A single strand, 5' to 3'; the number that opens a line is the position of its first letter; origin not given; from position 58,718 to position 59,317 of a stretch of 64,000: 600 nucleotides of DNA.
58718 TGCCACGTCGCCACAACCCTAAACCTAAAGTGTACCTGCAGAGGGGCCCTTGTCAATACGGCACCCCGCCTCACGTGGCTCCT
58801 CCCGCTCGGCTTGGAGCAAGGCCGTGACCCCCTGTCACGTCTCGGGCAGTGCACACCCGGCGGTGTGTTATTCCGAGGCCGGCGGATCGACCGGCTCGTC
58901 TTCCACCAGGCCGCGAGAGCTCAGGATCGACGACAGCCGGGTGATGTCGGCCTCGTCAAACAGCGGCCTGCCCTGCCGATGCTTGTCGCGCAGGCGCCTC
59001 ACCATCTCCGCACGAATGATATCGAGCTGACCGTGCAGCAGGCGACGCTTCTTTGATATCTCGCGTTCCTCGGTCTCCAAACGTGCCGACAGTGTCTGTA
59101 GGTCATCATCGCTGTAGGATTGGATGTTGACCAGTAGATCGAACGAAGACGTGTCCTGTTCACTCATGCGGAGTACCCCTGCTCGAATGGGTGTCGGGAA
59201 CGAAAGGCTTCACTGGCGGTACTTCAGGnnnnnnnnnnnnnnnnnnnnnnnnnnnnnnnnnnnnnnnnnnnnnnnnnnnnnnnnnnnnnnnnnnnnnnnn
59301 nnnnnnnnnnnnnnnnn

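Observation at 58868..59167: Candidate single-motif RsiG-like (c-di-GMP-dependent) anti-sigma factor near a WhiG/FliA-family sigma gene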

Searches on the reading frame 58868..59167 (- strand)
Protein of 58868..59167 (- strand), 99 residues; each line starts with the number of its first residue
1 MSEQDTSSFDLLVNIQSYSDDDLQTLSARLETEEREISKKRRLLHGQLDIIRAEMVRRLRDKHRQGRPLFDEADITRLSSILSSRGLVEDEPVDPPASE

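Call 3: search_protein_families(library=pfam, proteins=[window:58868-59167:-], max_evalue=0.1)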
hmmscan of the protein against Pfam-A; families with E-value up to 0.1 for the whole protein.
window:58868-59167:- (99 aa): 2 families
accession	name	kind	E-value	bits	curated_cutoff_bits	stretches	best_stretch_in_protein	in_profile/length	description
PF22802.1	RsiG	-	3.6e-13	49.4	27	1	15-63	7-54/65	RsiG-like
PF14282.11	FlxA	-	0.098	13.2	26.3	0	11-65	21-75/101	FlxA-like protein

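Call 4: search_protein_families(library=ncbifam, proteins=[window:58868-59167:-], max_evalue=0.1)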
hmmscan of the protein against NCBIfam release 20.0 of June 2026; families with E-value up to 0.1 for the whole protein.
window:58868-59167:- (99 aa): 0 families

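Call 5: search_solved_structures(query=window:58868-59167:-, max_evalue=10, show_alignments=3)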
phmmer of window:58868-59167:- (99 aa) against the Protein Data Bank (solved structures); distinct sequences matched with E-value up to 10: 9.
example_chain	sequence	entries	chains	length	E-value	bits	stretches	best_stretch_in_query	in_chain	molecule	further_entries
7lq2_B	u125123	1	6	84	2.4e-07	34.2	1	15-58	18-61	RR RsiG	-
7lq3_B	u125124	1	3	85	2.5e-07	34.2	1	15-58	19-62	RsiG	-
6pfj_T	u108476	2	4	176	4.3e-07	33.4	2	22-59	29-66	AmfC protein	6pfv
7lq4_D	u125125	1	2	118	8.6e-07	32.4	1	15-58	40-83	RsiG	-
8dfv_A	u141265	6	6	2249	0.59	13.8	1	31-97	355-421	Endoribonuclease Dcr-1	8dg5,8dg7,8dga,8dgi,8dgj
2dk8_A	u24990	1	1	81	0.93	13.2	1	19-61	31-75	DNA-directed RNA polymerase III 39 kDa polypeptide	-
8b6g_CH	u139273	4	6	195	1.1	12.9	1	24-77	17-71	Diphthamide synthesis protein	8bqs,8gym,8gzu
7a6h_P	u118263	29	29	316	1.2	12.9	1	19-67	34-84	DNA-directed RNA polymerase III subunit RPC6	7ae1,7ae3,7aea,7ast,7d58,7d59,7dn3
1l4a_E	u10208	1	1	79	1.8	12.2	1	21-72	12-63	SYNAPHIN A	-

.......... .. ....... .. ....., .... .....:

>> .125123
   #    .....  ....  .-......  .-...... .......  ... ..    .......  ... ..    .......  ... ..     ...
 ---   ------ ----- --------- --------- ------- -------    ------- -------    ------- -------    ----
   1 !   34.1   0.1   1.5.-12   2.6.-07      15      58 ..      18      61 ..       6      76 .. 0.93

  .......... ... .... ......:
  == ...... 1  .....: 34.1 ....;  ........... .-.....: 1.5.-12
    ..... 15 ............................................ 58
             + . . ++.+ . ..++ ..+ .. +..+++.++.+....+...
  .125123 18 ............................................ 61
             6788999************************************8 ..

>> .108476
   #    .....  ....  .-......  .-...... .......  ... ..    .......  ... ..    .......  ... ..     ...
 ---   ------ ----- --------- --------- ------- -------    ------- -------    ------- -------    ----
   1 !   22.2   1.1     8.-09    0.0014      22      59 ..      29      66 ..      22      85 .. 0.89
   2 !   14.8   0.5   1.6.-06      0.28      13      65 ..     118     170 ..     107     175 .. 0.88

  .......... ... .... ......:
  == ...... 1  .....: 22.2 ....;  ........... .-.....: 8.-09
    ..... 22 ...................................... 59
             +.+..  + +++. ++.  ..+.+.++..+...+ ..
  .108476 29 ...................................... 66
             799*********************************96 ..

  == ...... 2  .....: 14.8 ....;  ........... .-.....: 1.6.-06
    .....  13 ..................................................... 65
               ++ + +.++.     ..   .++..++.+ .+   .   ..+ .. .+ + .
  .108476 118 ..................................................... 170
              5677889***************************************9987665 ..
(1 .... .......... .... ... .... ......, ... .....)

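Call 15: find_homologous_proteins(query=window:58868-59167:-, max_evalue=0.001)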
Query window:58868-59167:- (99 aa): 136 proteins with E <= 0.001 among 140 candidates; the best 120 are listed.
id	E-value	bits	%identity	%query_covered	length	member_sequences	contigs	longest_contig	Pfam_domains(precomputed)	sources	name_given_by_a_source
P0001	2.1e-54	199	100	100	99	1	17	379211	PF22802.2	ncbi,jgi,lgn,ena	jgi:hypothetical protein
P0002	2.5e-39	151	81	94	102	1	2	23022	PF22802.2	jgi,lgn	jgi:hypothetical protein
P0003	8.9e-33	130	71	92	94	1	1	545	PF22802.2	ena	-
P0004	2.9e-31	125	69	92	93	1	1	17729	PF22802.2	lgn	-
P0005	3.3e-31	125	70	93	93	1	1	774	PF22802.2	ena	-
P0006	3.9e-31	125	70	93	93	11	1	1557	PF22802.2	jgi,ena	-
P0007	8.0e-31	124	69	88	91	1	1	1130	PF22802.2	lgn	-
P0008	1.0e-30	123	63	100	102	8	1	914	PF22802.2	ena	-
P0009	1.2e-30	123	68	92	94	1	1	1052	PF22802.2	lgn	-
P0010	1.4e-30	123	69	87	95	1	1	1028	PF22802.2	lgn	-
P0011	1.5e-30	123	69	88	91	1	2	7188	PF22802.2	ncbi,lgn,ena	-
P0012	1.8e-30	123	67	92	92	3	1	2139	PF22802.2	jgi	jgi:hypothetical protein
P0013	2.1e-30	122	70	88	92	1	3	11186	PF22802.2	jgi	jgi:hypothetical protein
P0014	2.3e-30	122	66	98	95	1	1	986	PF22802.2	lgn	-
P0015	3.5e-30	122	67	92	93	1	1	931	PF22802.2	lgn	-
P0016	4.3e-30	121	65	93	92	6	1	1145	PF22802.2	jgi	jgi:hypothetical protein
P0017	4.8e-30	121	63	99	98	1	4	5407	PF22802.2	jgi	jgi:hypothetical protein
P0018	7.5e-30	121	69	93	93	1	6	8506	PF22802.2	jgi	jgi:hypothetical protein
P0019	9.1e-30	120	70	93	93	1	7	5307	PF22802.2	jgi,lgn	jgi:hypothetical protein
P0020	1.4e-29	120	68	92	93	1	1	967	PF22802.2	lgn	-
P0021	2.0e-29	119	66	92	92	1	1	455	PF22802.2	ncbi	-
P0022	2.6e-29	119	68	92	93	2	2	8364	PF22802.2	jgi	jgi:hypothetical protein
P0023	3.4e-29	118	67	92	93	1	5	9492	PF22802.2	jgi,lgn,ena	jgi:hypothetical protein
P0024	4.1e-29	118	68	88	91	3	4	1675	PF22802.2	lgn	-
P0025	6.8e-29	117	70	87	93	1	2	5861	PF22802.2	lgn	-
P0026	1.0e-28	117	70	87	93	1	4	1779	PF22802.2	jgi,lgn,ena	-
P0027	1.1e-28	117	66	90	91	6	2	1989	PF22802.2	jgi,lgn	jgi:hypothetical protein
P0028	1.2e-28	117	66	92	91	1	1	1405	PF22802.2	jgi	jgi:hypothetical protein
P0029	1.2e-28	117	68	88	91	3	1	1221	PF22802.2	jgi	jgi:hypothetical protein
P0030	1.3e-28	117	65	93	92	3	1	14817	PF22802.2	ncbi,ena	ncbi:MAG: hypothetical protein Kow00122_04320 [Thermoleophilia bacterium]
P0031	1.9e-28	116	69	87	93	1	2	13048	PF22802.2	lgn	-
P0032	2.2e-28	116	64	92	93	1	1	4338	PF22802.2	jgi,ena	-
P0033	3.0e-28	115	59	100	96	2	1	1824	PF22802.2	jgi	-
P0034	3.6e-28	115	66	92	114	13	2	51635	PF22802.2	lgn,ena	-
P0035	4.0e-28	115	70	87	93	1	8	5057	PF22802.2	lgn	-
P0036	6.7e-28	114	67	89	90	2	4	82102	PF22802.2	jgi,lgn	-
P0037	7.5e-28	114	63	88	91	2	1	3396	PF22802.2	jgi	jgi:hypothetical protein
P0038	8.3e-28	114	63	92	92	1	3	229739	PF22802.2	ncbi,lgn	-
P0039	8.9e-28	114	69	85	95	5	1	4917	PF22802.2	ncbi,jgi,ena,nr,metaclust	ncbi:MAG TPA: hypothetical protein VFE20_00345 [Thermoleophilia bacterium]|nr:hypothetical protein [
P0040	1.4e-27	113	63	92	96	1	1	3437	PF22802.2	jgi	jgi:hypothetical protein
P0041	1.5e-27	113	65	92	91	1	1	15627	PF22802.2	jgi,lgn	-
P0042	1.6e-27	113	60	100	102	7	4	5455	PF22802.2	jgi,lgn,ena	-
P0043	1.0e-26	111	62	92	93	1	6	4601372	PF22802.2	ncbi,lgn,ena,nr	ncbi:MAG: hypothetical protein M5U22_03245 [Thermoleophilia bacterium]|nr:hypothetical protein [Ther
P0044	1.2e-25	107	60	86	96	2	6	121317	PF22802.2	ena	-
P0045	3.7e-25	106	57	92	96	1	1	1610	PF22802.2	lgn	-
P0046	6.0e-25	105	65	86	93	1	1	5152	PF22802.2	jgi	jgi:hypothetical protein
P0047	1.7e-24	103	61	86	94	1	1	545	PF22802.2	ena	-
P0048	3.2e-24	103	60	87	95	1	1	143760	PF22802.2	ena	-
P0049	5.2e-24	102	59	87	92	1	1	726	PF22802.2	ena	-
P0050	6.5e-24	102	59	89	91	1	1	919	PF22802.2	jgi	jgi:hypothetical protein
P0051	6.5e-24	102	57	96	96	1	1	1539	PF22802.2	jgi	-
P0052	9.0e-24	101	60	89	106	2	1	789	PF22802.2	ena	-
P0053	9.7e-24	101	58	87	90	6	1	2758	PF22802.2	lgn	-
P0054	1.4e-23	100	59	86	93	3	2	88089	PF22802.2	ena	-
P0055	2.2e-23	100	56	94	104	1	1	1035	PF22802.2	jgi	jgi:RsiG-like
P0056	2.4e-23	100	59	89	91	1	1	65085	PF22802.2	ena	-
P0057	2.7e-23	100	59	89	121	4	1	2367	PF22802.2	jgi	jgi:hypothetical protein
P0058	3.4e-23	99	60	83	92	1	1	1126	PF22802.2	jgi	jgi:hypothetical protein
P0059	3.5e-23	99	63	83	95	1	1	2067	PF22802.2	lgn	-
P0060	3.6e-23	99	60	89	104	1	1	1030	PF22802.2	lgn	-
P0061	5.3e-23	99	58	87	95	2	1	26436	PF22802.2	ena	-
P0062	5.9e-23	99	59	84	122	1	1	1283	PF22802.2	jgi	jgi:hypothetical protein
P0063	7.3e-23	98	59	82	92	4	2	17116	PF22802.2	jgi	jgi:RsiG-like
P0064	7.8e-23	98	57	87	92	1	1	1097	PF22802.2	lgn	-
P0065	8.8e-23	98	56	89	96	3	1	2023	PF22802.2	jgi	jgi:hypothetical protein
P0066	9.1e-23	98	58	87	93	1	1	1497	PF22802.2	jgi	jgi:hypothetical protein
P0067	9.4e-23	98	57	89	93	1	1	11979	PF22802.2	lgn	-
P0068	1.4e-22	97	56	89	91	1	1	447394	PF22802.2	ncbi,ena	-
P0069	1.7e-22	97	58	82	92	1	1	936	PF22802.2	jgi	-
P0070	1.9e-22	97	58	89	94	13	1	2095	PF22802.2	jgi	jgi:hypothetical protein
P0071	2.5e-22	96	58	89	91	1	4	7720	PF22802.2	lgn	-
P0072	3.3e-22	96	59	87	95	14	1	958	PF22802.2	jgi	-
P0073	3.4e-22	96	57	87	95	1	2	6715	PF22802.2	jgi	jgi:hypothetical protein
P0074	3.5e-22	96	58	91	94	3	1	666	PF22802.2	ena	-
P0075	3.5e-22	96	56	88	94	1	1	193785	PF22802.2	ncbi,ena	-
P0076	4.7e-22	96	56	89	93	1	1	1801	PF22802.2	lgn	-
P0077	5.4e-22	95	58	87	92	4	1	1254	PF22802.2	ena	-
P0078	7.6e-22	95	57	89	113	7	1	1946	PF22802.2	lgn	-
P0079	9.4e-22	95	62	87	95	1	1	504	PF22802.2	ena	-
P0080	9.9e-22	95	59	80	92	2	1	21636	PF22802.2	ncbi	ncbi:MAG: hypothetical protein V1912_13460 [bacterium]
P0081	1.4e-21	94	56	82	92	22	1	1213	PF22802.2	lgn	-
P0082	1.4e-21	94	59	87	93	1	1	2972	PF22802.2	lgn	-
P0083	1.6e-21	94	54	91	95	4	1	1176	PF22802.2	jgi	-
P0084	2.1e-21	94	58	85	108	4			PF22802.2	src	-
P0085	2.2e-21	93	57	82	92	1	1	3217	PF22802.2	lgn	-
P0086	2.4e-21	93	59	88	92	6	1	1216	PF22802.2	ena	-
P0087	2.6e-21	93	54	82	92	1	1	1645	PF22802.2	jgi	jgi:hypothetical protein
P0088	3.6e-21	93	54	93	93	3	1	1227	PF22802.2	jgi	jgi:hypothetical protein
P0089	3.6e-21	93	57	89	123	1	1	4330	PF22802.2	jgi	jgi:hypothetical protein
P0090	4.0e-21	93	56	87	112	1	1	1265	PF22802.2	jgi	jgi:hypothetical protein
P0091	4.2e-21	93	56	89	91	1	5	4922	PF22802.2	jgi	jgi:hypothetical protein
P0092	4.2e-21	93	55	84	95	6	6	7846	PF22802.2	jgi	jgi:hypothetical protein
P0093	4.8e-21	92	54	82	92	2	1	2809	PF22802.2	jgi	jgi:RsiG-like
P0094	5.0e-21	92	54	92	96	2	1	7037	PF22802.2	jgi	jgi:hypothetical protein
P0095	5.1e-21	92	56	87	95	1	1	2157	PF22802.2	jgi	jgi:FKBP-type peptidyl-prolyl cis-trans isomerase (trigger factor)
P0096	5.4e-21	92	57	83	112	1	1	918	PF22802.2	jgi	jgi:hypothetical protein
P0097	5.7e-21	92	57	83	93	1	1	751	PF22802.2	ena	-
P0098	6.0e-21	92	57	87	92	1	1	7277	PF22802.2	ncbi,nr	ncbi:MAG: hypothetical protein JXA87_04770 [Thermoleophilia bacterium]|nr:hypothetical protein [Ther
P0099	6.1e-21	92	54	82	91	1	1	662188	PF22802.2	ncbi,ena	-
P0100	6.2e-21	92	56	87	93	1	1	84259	PF22802.2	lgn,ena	-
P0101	6.9e-21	92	57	92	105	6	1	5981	PF22802.2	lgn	-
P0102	7.3e-21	92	58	80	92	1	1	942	PF22802.2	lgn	-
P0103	9.5e-21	91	57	91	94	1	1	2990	PF22802.2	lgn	-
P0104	1.1e-20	91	57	92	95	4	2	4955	PF22802.2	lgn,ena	-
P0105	1.1e-20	91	56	87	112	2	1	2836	PF22802.2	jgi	jgi:hypothetical protein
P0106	1.3e-20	91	57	87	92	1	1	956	PF22802.2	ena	-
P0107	1.4e-20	91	55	87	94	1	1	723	PF22802.2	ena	-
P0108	1.4e-20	91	60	82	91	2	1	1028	PF22802.2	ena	-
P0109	1.5e-20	91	54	89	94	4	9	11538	PF22802.2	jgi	-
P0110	1.5e-20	91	59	87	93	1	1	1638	PF22802.2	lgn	-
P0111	1.6e-20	91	57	85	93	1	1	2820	PF22802.2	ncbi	-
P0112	2.0e-20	90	55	85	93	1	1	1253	PF22802.2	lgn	-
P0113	2.1e-20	90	54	89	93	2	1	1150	PF22802.2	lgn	-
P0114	2.7e-20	90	57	85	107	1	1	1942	PF22802.2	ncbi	-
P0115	3.2e-20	90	57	85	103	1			PF22802.2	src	-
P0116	3.5e-20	90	58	81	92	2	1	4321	PF22802.2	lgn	-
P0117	4.6e-20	89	56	80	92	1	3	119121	PF22802.2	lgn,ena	-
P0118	4.6e-20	89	52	95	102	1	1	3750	PF22802.2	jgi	jgi:hypothetical protein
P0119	7.0e-20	89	54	80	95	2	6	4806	PF22802.2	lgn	-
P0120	1.2e-19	88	56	81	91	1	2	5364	PF22802.2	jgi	jgi:RsiG-like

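Call 25: find_encoding_contigs(protein=P0001, flank=10000, max_places=4)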
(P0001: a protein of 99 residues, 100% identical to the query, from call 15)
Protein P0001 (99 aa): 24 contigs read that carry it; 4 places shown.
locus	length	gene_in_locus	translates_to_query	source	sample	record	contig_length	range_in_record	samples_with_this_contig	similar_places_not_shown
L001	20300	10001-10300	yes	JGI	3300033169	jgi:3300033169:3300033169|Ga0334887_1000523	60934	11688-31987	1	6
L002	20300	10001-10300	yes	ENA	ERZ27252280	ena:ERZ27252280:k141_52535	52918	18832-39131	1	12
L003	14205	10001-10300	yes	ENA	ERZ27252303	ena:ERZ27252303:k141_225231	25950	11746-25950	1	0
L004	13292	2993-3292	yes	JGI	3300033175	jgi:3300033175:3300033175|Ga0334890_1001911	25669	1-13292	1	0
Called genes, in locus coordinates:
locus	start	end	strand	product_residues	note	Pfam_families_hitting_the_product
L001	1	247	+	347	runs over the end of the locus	PF01210:NAD_Gly3P_dh_N, PF02558:ApbA (weak), PF07479:NAD_Gly3P_dh_C, PF20618:GPD_NAD_C_bact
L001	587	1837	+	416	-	PF00291:PALP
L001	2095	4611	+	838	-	PF00483:NTP_transferase, PF12804:NTP_transf_3 (weak), PF00132:Hexapep (faint), PF25084:LbH_EIF2B, PF25087:GMPPB_C, PF02878:PGM_PMM_I, PF02879:PGM_PMM_II, PF02880:PGM_PMM_III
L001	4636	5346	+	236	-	PF05949:DUF881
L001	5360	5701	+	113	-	PF06947:DUF1290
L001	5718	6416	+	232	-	PF05949:DUF881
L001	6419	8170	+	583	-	PF12229:PG_binding_4, PF04294:VanW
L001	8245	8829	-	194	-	PF00025:Arf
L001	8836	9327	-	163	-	PF03259:Robl_LC7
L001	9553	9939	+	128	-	PF01597:GCV_H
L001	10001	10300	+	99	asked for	PF22802:RsiG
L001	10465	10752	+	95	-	-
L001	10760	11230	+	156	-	PF13240:Zn_Ribbon_1 (weak), PF16697:Yop-YscD_cpl, PF00498:FHA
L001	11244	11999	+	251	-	PF00376:MerR, PF13411:MerR_1, PF13591:MerR_2 (faint), PF28507:Rv1828_C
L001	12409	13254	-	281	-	PF04542:Sigma70_r2, PF08281:Sigma70_r4_2, PF04545:Sigma70_r4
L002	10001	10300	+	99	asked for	PF22802:RsiG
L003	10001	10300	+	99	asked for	PF22802:RsiG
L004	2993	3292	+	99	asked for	PF22802:RsiG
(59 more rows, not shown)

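Call 28: find_related_loci(query=A1, collection=genome_contigs, flank=10000)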
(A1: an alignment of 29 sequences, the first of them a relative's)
Query A1 (99 aa) in genome_contigs; peptide patterns used: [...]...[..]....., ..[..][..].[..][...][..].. (x = any residue, [..] = any of these).
600 stretches matched a pattern (row limit reached: there are more); 580 encode a relative of the query (tblastn E <= 1e-3); the best 80 are kept; 80 distinct loci.
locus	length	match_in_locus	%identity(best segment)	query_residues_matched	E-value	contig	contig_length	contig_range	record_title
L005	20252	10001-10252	73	1-84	2e-34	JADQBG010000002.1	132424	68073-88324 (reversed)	MAG: Actinomycetota bacterium isolate Soudan_30 NODE_92_length_132424_cov_15.141113, whole genome shotgun sequence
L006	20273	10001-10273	63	1-91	4e-34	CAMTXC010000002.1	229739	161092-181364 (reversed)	MAG: uncultured actinobacterium isolate G04_MAG_00059 genome assembly, contig: G04_MAG_00059_000000000005, whole genome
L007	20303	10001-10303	56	1-99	9e-32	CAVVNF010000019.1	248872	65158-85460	MAG: uncultured Thermoleophilia bacterium isolate MFD03726.bin.2.78 genome assembly, contig: contig_38153, whole genome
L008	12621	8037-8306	60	1-90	5e-31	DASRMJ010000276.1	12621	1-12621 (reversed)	MAG TPA_asm: Thermoleophilia bacterium isolate SMAG_U10212 k141_468414, whole genome shotgun sequence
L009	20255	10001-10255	60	5-89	9e-30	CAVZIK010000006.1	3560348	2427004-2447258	MAG: uncultured Actinomycetes bacterium isolate MFD02416.bin.1.65 genome assembly, contig: contig_18476, whole genome sh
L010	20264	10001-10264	59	5-92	3e-29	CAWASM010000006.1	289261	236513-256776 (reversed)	MAG: uncultured Actinomycetes bacterium isolate MFD02416.bin.2.126 genome assembly, contig: contig_80841, whole genome s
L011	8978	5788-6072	53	1-97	3e-28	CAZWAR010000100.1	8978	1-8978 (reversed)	MAG TPA_asm: uncultured Gaiellales bacterium isolate binchicken_co129_799 genome assembly, contig: NODE_25263_length_897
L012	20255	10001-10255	54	1-85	2e-27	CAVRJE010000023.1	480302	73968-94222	MAG: uncultured Actinomycetota bacterium isolate MFD05942.bin.2.329 genome assembly, contig: contig_7104, whole genome s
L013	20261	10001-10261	56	5-91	3e-27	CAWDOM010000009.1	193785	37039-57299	MAG: uncultured Actinomycetota bacterium isolate MFD04716.bin.2.261 genome assembly, contig: contig_59729, whole genome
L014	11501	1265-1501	59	7-85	1e-26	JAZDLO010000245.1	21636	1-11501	MAG: bacterium isolate MEGAHIT-group-0.602 k141_12641482, whole genome shotgun sequence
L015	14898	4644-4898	60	7-91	2e-24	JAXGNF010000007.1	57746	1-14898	MAG: Thermoleophilia bacterium isolate AnMBR.bin25 bin25_7, whole genome shotgun sequence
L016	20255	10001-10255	51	1-85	3e-24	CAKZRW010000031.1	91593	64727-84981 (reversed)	MAG TPA_asm: uncultured actinobacterium isolate SRR5214706_bin.117_CONCOCT_v1.1_MAG genome assembly, contig: ERZ1744544.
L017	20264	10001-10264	56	5-92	7e-28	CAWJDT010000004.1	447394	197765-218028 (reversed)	MAG: uncultured Actinomycetes bacterium isolate MFD04716.bin.2.17 genome assembly, contig: contig_28421, whole genome sh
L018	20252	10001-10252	69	8-90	2e-23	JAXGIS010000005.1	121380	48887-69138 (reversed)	MAG: Thermoleophilia bacterium isolate AnMBR.bin144 bin144_5, whole genome shotgun sequence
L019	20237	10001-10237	54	8-86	2e-23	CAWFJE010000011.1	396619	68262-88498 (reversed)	MAG: uncultured Actinomycetes bacterium isolate MFD04716.bin.1.373 genome assembly, contig: contig_4642, whole genome sh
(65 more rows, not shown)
